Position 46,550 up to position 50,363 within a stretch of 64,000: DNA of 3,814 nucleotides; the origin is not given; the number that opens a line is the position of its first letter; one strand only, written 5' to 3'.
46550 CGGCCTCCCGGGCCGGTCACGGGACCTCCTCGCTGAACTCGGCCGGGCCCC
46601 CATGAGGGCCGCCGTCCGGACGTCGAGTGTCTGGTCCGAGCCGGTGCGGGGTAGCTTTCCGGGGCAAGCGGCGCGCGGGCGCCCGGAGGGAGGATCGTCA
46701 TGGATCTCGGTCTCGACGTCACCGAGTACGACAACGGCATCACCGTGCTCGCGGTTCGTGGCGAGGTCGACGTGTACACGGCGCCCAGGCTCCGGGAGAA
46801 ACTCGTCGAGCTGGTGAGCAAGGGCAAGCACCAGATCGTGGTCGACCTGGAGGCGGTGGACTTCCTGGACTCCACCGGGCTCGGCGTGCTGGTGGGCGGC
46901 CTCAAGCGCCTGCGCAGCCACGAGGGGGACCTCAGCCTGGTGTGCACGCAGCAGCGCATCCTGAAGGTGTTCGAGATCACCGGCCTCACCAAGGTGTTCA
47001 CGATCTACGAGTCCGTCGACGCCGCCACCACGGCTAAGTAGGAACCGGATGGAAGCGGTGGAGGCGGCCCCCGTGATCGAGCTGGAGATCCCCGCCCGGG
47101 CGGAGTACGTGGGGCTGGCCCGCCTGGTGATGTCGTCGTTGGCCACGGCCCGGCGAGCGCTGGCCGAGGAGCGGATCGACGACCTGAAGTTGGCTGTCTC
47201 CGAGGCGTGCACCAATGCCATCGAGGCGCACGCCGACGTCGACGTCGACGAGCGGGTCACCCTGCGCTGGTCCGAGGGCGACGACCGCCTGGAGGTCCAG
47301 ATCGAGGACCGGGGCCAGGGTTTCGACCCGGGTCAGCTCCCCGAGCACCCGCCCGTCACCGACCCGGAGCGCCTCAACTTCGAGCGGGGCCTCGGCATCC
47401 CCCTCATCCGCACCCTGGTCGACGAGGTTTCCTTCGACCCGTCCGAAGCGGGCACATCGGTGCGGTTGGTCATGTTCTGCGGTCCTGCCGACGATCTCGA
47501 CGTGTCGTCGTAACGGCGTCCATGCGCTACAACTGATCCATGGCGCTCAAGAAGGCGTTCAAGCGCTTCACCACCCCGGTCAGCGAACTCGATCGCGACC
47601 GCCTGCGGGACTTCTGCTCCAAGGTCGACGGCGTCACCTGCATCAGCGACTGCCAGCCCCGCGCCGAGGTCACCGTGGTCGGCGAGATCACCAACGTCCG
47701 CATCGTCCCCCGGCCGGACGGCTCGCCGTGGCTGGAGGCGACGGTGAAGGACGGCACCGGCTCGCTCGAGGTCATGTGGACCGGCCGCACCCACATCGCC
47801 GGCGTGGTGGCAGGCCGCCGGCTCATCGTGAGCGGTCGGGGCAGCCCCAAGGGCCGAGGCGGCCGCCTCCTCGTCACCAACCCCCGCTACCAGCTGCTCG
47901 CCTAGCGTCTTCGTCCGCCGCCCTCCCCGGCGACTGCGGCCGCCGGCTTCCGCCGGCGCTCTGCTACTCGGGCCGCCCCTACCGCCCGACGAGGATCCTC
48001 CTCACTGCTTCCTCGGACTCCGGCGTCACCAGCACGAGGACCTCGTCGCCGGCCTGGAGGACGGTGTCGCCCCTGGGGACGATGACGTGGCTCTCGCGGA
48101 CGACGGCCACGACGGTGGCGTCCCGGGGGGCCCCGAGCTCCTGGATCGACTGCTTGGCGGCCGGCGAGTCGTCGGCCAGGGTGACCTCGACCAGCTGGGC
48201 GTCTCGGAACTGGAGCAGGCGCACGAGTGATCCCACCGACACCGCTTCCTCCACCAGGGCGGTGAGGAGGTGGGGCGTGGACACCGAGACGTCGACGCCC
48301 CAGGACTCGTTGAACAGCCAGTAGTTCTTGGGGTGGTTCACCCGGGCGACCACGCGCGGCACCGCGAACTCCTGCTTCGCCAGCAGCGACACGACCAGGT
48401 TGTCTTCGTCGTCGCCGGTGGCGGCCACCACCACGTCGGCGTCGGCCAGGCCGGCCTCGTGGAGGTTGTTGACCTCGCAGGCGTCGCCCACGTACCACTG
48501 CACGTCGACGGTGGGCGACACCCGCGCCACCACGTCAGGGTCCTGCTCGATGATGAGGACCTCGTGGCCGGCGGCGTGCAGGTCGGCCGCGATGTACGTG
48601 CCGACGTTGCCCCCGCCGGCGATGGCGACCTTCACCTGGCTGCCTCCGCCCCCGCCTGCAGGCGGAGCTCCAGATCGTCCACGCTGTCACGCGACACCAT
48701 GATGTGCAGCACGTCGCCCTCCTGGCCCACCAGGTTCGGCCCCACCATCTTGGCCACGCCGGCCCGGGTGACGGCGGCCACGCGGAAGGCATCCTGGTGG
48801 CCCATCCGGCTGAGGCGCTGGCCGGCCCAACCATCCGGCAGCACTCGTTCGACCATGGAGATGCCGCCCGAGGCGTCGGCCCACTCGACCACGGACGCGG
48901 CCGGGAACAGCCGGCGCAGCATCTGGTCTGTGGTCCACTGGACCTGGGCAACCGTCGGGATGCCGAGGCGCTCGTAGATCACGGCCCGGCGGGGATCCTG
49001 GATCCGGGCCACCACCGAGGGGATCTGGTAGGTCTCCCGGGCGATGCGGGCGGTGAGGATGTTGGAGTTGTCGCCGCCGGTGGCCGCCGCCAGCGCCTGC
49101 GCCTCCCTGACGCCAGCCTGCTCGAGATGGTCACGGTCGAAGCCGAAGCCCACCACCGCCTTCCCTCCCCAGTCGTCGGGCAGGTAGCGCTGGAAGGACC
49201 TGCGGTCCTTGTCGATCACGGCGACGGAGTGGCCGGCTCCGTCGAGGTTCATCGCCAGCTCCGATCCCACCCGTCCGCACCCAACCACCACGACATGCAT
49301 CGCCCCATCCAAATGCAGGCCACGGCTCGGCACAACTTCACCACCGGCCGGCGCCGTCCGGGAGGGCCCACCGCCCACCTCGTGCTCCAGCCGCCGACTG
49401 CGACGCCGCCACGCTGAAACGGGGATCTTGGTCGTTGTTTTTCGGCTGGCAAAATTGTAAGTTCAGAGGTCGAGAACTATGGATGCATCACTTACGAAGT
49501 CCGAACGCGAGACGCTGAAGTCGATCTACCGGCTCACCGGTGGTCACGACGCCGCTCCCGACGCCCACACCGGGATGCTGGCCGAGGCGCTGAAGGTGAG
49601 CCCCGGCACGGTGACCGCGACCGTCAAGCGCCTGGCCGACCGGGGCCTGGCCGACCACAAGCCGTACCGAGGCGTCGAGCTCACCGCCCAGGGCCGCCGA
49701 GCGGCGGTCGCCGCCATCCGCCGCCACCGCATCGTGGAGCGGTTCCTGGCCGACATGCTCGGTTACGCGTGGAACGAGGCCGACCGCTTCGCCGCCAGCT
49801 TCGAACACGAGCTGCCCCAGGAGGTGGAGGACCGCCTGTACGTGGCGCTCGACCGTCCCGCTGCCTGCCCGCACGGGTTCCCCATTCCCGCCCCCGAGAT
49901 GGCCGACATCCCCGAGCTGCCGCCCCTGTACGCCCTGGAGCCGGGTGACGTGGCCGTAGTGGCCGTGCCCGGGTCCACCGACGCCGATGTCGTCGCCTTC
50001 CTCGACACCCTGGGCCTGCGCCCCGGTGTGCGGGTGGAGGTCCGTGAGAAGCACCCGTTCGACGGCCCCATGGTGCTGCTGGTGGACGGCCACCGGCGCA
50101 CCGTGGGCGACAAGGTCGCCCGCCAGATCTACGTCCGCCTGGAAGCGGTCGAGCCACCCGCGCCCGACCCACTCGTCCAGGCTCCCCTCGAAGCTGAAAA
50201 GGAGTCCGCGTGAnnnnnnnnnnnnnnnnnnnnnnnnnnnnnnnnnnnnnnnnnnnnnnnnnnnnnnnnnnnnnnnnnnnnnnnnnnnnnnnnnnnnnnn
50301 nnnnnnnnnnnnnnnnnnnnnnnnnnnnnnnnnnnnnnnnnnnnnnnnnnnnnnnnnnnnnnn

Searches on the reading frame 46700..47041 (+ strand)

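Call 99: search_protein_families(library=pfam, proteins=[window:46700-47041:+], max_evalue=0.001)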
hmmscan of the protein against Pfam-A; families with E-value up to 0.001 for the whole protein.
window:46700-47041:+ (113 aa): 2 families
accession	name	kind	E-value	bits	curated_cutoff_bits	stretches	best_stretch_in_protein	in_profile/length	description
PF01740.26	STAS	-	1.3e-25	89.7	22.6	1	10-109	6-106/106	STAS domain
PF13466.11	STAS_2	-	2.8e-15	56.7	29.2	1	17-96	1-79/80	STAS domain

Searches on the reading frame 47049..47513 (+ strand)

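Call 99: search_protein_families(library=pfam, proteins=[window:47049-47513:+], max_evalue=0.001)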
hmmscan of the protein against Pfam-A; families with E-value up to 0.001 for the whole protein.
window:47049-47513:+ (154 aa): 2 families
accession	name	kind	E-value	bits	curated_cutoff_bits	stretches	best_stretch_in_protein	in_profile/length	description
PF13581.12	HATPase_c_2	-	7.5e-31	107.2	27.4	1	14-141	1-126/127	Histidine kinase-like ATPase domain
PF02518.31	HATPase_c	-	7.1e-11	43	26.4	1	43-140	3-105/111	Histidine kinase-, DNA gyrase B-, and HSP90-like ATPase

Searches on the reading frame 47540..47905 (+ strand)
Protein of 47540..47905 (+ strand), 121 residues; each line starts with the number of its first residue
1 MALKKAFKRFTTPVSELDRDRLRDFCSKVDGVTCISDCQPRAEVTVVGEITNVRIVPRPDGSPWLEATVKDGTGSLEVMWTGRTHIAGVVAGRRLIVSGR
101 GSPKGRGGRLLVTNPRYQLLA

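Call 99: search_protein_families(library=pfam, proteins=[window:47540-47905:+], max_evalue=0.001)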
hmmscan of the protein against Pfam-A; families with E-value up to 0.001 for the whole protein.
window:47540-47905:+ (121 aa): 1 family
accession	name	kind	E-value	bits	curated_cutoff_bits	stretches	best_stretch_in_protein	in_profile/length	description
PF01336.31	tRNA_anti-codon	-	1.9e-06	28.1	27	1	44-107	1-63/75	OB-fold nucleic acid binding domain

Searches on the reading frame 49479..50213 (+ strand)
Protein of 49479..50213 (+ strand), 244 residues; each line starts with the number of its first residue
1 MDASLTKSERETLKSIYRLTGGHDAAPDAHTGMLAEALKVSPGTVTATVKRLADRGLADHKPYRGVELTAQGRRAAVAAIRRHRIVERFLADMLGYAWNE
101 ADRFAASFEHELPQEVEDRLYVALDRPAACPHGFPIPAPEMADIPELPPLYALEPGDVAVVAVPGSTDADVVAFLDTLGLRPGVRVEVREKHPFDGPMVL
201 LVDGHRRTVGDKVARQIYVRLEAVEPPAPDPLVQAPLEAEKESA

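Call 35: search_protein_families(library=pfam, proteins=[window:49479-50213:+], max_evalue=0.001)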
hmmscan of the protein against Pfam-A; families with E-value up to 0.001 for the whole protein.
window:49479-50213:+ (244 aa): 5 families
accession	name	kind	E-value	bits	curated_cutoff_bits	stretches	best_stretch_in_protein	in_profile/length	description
PF02742.21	Fe_dep_repr_C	-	9.1e-24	83.7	27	1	69-137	1-69/70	Iron dependent repressor, metal binding and dimerisation domain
PF04023.20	FeoA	-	9e-15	55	23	1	149-220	2-73/74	FeoA domain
PF01325.25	Fe_dep_repress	-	1.1e-12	48.3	26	1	5-66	2-60/60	Iron dependent repressor, N-terminal DNA binding domain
PF12802.13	MarR_2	-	5.4e-05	23.7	27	1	27-61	18-53/61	MarR family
PF01047.28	MarR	-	0.00032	21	24.6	1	31-57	20-46/59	MarR family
